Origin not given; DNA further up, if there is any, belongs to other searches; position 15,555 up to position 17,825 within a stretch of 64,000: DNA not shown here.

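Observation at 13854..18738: Tad/Epd-like type IV filament locus: Flp-like mini-prepilin, split TadB/TadC platform proteins, long ATPase, flanked by a TFB paralog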

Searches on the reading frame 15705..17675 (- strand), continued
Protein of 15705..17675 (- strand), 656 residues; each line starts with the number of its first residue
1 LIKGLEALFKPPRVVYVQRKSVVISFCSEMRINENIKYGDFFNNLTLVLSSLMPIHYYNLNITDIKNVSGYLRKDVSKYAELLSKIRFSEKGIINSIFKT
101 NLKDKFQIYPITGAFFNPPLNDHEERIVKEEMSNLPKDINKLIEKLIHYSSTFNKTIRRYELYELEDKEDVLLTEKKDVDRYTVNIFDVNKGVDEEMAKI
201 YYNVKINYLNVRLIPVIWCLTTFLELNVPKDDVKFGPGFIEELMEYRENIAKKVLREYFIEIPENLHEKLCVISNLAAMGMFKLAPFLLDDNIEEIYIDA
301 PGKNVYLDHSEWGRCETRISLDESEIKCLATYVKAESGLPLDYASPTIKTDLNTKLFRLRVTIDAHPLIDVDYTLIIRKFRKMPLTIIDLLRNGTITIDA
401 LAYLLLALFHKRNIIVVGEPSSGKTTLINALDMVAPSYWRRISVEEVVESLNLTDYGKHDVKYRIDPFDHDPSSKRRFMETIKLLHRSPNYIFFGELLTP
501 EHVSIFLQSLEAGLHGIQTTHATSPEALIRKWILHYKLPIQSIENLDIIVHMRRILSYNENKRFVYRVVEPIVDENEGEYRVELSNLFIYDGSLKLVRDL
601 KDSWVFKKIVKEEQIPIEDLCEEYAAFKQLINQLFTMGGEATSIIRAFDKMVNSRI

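Call 39: find_related_loci(query=A3, collection=genome_contigs, flank=8000)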
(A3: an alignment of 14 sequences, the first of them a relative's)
Query A3 (656 aa) in genome_contigs; peptide patterns used: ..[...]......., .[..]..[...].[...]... (x = any residue, [..] = any of these).
600 stretches matched a pattern (row limit reached: there are more); 76 encode a relative of the query (tblastn E <= 1e-3); 75 distinct loci.
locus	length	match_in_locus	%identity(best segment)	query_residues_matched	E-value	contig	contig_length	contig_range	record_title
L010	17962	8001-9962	73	3-655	0e+0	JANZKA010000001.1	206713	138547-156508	MAG: Candidatus Culexarchaeum nevadense isolate GBS-70-058 Ga0197143_1000009, whole genome shotgun sequence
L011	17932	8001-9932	52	10-651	0e+0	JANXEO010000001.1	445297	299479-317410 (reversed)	MAG: Candidatus Methanomethylicia archaeon isolate SKYB69 NODE_1_length_445297_cov_15.629898, whole genome shotgun seque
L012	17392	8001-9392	42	177-637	8e-122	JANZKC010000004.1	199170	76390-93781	MAG: Candidatus Culexmicrobium cathedralense isolate GB-1867-005 Ga0190363_1000008, whole genome shotgun sequence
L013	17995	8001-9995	53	3-652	0e+0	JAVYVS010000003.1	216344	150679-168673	MAG: Candidatus Methanomethylicia archaeon isolate DRTY-2_202007_bins_12 DRTY-2_202007_bins_12_scaffold_3, whole genome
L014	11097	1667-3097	40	172-645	2e-121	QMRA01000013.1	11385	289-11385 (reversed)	MAG: Candidatus Methanomethylicota archaeon isolate B20_G2 B20_Guay2_scaffold_01542, whole genome shotgun sequence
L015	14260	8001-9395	42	177-638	2e-114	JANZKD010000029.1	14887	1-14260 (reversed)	MAG: Candidatus Culexmicrobium profundum isolate GB-1867-035 Ga0190363_1001282, whole genome shotgun sequence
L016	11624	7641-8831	39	240-630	3e-92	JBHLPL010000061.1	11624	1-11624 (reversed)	MAG: Promethearchaeota archaeon isolate H2M.186 H2M.186@5971, whole genome shotgun sequence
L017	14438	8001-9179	41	268-651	1e-90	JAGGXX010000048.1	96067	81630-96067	MAG: Thermoprotei archaeon isolate AUK163 PB_MBMC_117_c_000000000002, whole genome shotgun sequence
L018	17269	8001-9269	36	240-649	8e-91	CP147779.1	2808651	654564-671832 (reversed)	MAG: Promethearchaeati archaeon SRVP18_Atabeyarchaeia-1 chromosome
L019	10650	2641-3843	38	242-634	6e-90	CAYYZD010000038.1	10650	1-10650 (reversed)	MAG TPA_asm: uncultured archaeon isolate binchicken_co6_428 genome assembly, contig: NODE_7593_length_10650_cov_5.200094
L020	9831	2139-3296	37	241-618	2e-87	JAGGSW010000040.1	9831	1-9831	MAG: Candidatus Odinarchaeota archaeon isolate AUK032 PB_MANV_032_c_000000000419, whole genome shotgun sequence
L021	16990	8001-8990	43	242-570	3e-87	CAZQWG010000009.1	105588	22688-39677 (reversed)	MAG TPA_asm: uncultured Candidatus Bathyarchaeia archaeon isolate SRP323688_co1_180 genome assembly, contig: NODE_387_le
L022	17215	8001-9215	38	240-637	1e-86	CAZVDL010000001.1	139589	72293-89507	MAG TPA_asm: uncultured Nitrososphaerota archaeon isolate SRP141552_co1_137 genome assembly, contig: NODE_31_length_1395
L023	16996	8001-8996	42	240-570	1e-86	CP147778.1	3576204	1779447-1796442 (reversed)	MAG: Candidatus Freyarchaeota archaeon SRVP19_Freyarchaeia-1 chromosome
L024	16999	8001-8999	41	240-570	2e-86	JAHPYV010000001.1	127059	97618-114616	MAG: Promethearchaeati archaeon isolate LC30 NODE_22_length_127059_cov_5.834895, whole genome shotgun sequence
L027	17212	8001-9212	39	235-629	9e-84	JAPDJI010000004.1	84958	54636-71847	MAG: Candidatus Methanomethylicia archaeon isolate S9B5_HD70 c_000000000104, whole genome shotgun sequence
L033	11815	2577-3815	35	240-650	5e-82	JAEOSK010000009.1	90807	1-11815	MAG: Candidatus Hermodarchaeum yapensis isolate Yap4.bin9.105 contig-145_102, whole genome shotgun sequence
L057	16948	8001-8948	36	277-593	2e-57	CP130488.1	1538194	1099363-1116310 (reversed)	MAG: Candidatus Methanosuratincola petrocarbonis isolate LWZ-6 chromosome, complete genome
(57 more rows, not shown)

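Call 78: find_encoding_contigs(protein=P0035, flank=5000, max_places=2)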
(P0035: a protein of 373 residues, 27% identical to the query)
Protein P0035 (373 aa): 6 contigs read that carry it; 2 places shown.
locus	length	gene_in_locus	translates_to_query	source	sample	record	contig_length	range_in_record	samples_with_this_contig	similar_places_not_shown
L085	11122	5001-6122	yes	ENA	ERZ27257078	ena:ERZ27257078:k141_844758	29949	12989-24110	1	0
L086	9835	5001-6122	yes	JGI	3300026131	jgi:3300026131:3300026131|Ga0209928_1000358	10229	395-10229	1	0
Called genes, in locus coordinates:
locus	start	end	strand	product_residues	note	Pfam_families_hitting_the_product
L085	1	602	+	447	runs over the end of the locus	PF00270:DEAD, PF04851:ResIII (weak), PF00271:Helicase_C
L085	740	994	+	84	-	-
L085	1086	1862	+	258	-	PF03372:Exo_endo_phos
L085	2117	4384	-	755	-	PF00009:GTP_EFTU (faint), PF01926:MMR_HSR1, PF02421:FeoB_N, PF17910:FeoB_Cyto, PF07670:Gate, PF07664:FeoB_C, PF07670:Gate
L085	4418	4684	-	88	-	PF04023:FeoA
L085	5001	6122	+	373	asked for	PF00437:T2SSE, PF27713:UCP018868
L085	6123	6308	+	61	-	-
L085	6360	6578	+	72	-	PF04964:Flp_Fap (weak), PF16982:Flp1_like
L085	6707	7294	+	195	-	PF01478:Peptidase_A24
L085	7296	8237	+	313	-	-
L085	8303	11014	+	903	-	PF00069:Pkinase, PF07714:PK_Tyr_Ser-Thr, PF01636:APH (faint), PF03109:ABC1 (weak), PF13432:TPR_16 (faint), PF00515:TPR_1 (faint), PF07719:TPR_2 (faint), PF13414:TPR_11 (faint)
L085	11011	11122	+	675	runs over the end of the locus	PF13400:Tad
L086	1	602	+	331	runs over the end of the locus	?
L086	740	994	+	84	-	-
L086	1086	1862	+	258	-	PF03372:Exo_endo_phos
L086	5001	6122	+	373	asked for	PF00437:T2SSE, PF27713:UCP018868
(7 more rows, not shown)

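Call 88: search_protein_families(library=pfam, proteins=[L006:4452-4826:+, L017:2592-2951:+, L027:5243-5632:+, L008:5446-5898:+, L017:6751-7212:+, L008:4010-4432:-, L033:1360-1800:-, L057:6339-6755:-, L017:11189-13111:+, L057:10852-12600:+], max_evalue=0.1)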
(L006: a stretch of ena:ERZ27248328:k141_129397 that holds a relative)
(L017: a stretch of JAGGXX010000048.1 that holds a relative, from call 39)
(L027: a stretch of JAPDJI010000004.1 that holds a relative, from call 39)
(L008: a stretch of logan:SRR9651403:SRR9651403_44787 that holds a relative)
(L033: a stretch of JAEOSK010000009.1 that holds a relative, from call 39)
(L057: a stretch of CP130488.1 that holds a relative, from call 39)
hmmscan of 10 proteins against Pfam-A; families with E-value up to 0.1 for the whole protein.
L006:4452-4826:+ (124 aa): 1 family
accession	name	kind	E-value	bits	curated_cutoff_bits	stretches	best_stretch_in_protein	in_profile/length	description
PF16992.11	RNA_pol_RpbG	-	4.6e-05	23.9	27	1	7-111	6-102/119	DNA-directed RNA polymerase, subunit G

L017:2592-2951:+ (119 aa): 4 families
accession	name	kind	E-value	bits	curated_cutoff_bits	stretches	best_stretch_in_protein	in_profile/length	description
PF16992.11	RNA_pol_RpbG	-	8.1e-13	48.9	27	1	6-117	3-118/119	DNA-directed RNA polymerase, subunit G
PF00543.27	P-II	-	0.057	14.2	25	1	8-69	14-72/102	Nitrogen regulatory protein P-II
PF01052.25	FliMN_C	-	0.061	13.7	23.8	0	40-83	18-62/73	Type III flagellar switch regulator (C-ring) FliN C-term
PF07238.19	PilZ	-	0.074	13.8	22.5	0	88-116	30-55/102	PilZ domain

L027:5243-5632:+ (129 aa): 1 family
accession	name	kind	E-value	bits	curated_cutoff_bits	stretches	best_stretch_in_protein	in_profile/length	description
PF16992.11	RNA_pol_RpbG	-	1.2e-05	25.7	27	1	8-122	3-116/119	DNA-directed RNA polymerase, subunit G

L008:5446-5898:+ (150 aa): 3 families
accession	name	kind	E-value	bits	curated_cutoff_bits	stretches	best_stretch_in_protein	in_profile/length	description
PF07407.17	Seadorna_VP6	-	0.055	13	27.2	1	79-143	8-70/399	Seadornavirus VP6 protein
PF25792.1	BREX_BrxC_helical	-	0.065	14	27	1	23-92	4-75/123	BREX ATP-binding protein BrxC alpha helical domain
PF07798.16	CCDC90-like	-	0.066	13.5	33.5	1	55-113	101-156/175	Coiled-coil domain-containing protein 90-like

L017:6751-7212:+ (153 aa): 11 families
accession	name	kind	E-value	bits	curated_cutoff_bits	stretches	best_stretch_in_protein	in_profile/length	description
PF11802.13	CENP-K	-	0.00073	19.6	27.2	1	70-144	106-183/263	Centromere-associated protein K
PF15619.11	Lebercilin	-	0.0061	16.6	34.3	1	72-147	71-144/193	Ciliary protein causing Leber congenital amaurosis disease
PF20379.3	DUF6674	-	0.0071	16.4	28.5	1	73-150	41-104/251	Family of unknown function (DUF6674)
PF00574.28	CLP_protease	-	0.011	16.1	20.2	1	75-138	123-181/182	Clp protease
PF24151.2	ArlX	-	0.013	15.5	28.7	1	26-109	17-95/229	ArlX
PF25443.1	ANG-1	-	0.016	15.8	28.5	0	72-111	57-96/105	ANG-1-like domain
PF03338.20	Pox_J1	-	0.039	14.3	27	0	35-76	52-93/145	Poxvirus J1 protein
PF04632.18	FUSC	-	0.043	12.9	30.9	1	64-133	200-268/660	Fusaric acid resistance protein family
PF21121.2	Nup49_C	-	0.08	14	28.5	0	73-141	13-80/87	Nucleoporin Nup49 C-terminal helical region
PF05478.16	Prominin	-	0.09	11.3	34.3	1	56-139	628-711/799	Prominin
PF11827.13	DUF3347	-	0.091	14.1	25.5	0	51-100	41-90/93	Protein of unknown function (DUF3347)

L008:4010-4432:- (140 aa): 0 families

L033:1360-1800:- (146 aa): 0 families

L057:6339-6755:- (138 aa): 0 families

L017:11189-13111:+ (640 aa): 24 families
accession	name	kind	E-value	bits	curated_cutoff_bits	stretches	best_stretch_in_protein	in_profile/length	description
PF01935.23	DUF87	-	1.1e-20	75.2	23.2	1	270-494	1-220/220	Helicase HerA, central domain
PF05872.18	HerA_C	-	8.8e-08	31.7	22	2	277-329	5-57/502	Helicase HerA-like C-terminal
PF20720.3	nSTAND3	-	3.1e-05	24.2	27.2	1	295-335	19-59/155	Novel STAND NTPase 3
PF19044.6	P-loop_TraG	-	0.00012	21.3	25.8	1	297-379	33-114/413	TraG P-loop domain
PF10412.15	TrwB_AAD_bind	-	0.00015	21.3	20.5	1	286-333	8-55/387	Type IV secretion-system coupling protein DNA-binding domain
PF13401.12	AAA_22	-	0.00016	22.5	27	1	295-328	7-40/130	AAA domain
PF01580.24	FtsK_SpoIIIE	-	0.00019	21.4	24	1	278-319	25-65/221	FtsK/SpoIIIE family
PF12846.13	AAA_10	-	0.00022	20.8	27.5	0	294-334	22-62/362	AAA-like domain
PF01656.29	CbiA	-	0.00032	21.1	25.4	1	300-332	6-38/125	CobQ/CobB/MinD/ParA nucleotide binding domain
PF00448.28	SRP54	-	0.00045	20.4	22.7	1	295-326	3-34/196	SRP54-type protein, GTPase domain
PF00004.35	AAA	-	0.0028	18.5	21.2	0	503-568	57-122/131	ATPase family associated with various cellular activities (AAA)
PF25199.1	nSTAND_NTPase5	-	0.0029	17.9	34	1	295-334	43-83/145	Novel STAND NTPase 5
PF13614.12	AAA_31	-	0.0049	17.3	27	1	303-329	12-38/177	AAA domain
PF04851.21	ResIII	-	0.0055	17.1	22.5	1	294-327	24-59/164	Type III restriction enzyme, res subunit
PF05707.18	Zot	-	0.0087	16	20.3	1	511-573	84-145/197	Zonular occludens toxin (Zot)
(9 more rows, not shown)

L057:10852-12600:+ (583 aa): 12 families
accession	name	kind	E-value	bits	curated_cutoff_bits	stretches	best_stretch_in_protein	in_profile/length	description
PF01935.23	DUF87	-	3.8e-16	60.3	23.2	1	237-407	4-174/220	Helicase HerA, central domain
PF05872.18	HerA_C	-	6.7e-10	38.7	22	2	424-568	215-367/502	Helicase HerA-like C-terminal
PF05707.18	Zot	-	0.0002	21.3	20.3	1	466-522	83-139/197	Zonular occludens toxin (Zot)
PF13401.12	AAA_22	-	0.00038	21.2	27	0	258-282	6-30/130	AAA domain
PF10412.15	TrwB_AAD_bind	-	0.0016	17.9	20.5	1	249-297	7-55/387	Type IV secretion-system coupling protein DNA-binding domain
PF25199.1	nSTAND_NTPase5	-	0.0052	17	34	1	258-298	42-83/145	Novel STAND NTPase 5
PF20720.3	nSTAND3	-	0.0053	16.9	27.2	1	257-290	17-50/155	Novel STAND NTPase 3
PF01580.24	FtsK_SpoIIIE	-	0.0074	16.2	24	1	251-279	33-61/221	FtsK/SpoIIIE family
PF10609.15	ParA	-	0.044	13.6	27.1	1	264-292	11-39/246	NUBPL iron-transfer P-loop NTPase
PF13614.12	AAA_31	-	0.068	13.5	27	0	267-294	12-39/177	AAA domain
PF01656.29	CbiA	-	0.071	13.5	25.4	0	265-293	7-35/125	CobQ/CobB/MinD/ParA nucleotide binding domain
PF04851.21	ResIII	-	0.094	13.1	22.5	0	257-290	23-58/164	Type III restriction enzyme, res subunit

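Call 104: search_protein_families(library=pfam, proteins=[L008:4417-4956:-, L007:3819-4475:-, L021:5796-6500:-], max_evalue=1)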
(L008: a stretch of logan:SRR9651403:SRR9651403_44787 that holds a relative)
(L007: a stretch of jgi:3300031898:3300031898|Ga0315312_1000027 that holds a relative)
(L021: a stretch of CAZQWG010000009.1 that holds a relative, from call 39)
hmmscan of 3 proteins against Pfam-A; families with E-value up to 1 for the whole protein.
L008:4417-4956:- (179 aa): 2 families
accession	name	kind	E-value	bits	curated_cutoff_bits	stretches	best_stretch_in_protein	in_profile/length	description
PF01478.23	Peptidase_A24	-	5e-08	33.8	26.5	1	7-76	30-101/104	Type IV leader peptidase family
PF24858.1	AGMP_C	-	0.72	10.4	28.3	1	4-43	9-48/88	Alkylglycerol monooxygenase C-terminal domain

L007:3819-4475:- (218 aa): 1 family
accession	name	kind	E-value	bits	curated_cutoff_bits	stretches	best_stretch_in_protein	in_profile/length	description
PF01478.23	Peptidase_A24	-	0.00015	22.6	26.5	1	13-109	3-89/104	Type IV leader peptidase family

L021:5796-6500:- (234 aa): 1 family
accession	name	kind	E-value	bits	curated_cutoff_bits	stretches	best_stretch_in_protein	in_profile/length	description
PF01478.23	Peptidase_A24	-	0.0018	19.1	26.5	1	27-117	3-88/104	Type IV leader peptidase family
